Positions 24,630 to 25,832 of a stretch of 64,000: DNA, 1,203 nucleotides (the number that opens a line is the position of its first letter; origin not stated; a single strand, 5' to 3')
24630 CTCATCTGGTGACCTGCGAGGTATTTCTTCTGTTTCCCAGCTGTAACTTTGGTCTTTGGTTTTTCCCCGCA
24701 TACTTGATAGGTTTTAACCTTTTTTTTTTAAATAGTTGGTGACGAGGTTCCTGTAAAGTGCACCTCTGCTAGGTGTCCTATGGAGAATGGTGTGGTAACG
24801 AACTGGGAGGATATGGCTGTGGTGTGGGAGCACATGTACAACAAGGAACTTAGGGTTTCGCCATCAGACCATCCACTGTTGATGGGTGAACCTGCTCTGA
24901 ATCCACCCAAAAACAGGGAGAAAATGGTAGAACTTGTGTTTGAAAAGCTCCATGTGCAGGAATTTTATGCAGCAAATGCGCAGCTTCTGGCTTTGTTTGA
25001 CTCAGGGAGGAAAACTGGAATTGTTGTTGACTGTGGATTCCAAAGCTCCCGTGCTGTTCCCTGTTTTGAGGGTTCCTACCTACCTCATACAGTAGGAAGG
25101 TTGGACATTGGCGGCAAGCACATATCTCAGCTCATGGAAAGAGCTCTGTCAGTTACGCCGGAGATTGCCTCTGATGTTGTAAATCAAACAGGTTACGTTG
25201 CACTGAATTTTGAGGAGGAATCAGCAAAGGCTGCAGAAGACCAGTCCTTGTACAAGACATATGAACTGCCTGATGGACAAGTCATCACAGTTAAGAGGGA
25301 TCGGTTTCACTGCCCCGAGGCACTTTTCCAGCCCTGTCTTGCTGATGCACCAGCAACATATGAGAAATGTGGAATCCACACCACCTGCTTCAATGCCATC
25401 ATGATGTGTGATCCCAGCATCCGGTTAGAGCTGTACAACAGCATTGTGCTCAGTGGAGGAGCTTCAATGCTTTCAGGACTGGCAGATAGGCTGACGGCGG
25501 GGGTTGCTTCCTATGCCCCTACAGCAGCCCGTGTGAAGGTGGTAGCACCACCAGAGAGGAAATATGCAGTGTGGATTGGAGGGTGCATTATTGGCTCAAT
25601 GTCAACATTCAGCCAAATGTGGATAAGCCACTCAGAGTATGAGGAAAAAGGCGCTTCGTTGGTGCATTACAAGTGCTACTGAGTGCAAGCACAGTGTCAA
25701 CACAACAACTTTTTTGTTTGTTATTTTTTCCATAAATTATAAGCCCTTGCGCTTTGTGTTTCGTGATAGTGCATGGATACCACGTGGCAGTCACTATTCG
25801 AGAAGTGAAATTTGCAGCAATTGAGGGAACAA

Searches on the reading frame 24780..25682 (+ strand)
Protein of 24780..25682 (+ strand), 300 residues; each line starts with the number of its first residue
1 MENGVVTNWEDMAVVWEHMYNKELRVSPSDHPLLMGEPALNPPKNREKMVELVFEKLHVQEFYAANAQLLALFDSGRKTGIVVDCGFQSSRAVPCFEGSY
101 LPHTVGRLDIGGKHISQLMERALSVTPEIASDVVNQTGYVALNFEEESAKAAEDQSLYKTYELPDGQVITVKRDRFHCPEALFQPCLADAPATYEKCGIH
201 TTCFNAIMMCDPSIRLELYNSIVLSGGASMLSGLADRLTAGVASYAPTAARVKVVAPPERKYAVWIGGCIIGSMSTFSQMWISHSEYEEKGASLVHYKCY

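Call 25: search_protein_families(library=pfam, proteins=[window:24780-25682:+], max_evalue=0.00001)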
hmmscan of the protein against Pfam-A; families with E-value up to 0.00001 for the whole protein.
window:24780-25682:+ (300 aa): 1 family
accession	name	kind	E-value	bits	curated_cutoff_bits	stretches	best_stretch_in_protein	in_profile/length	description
PF00022.25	Actin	-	4.8e-91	305.8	27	2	128-299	231-409/410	Actin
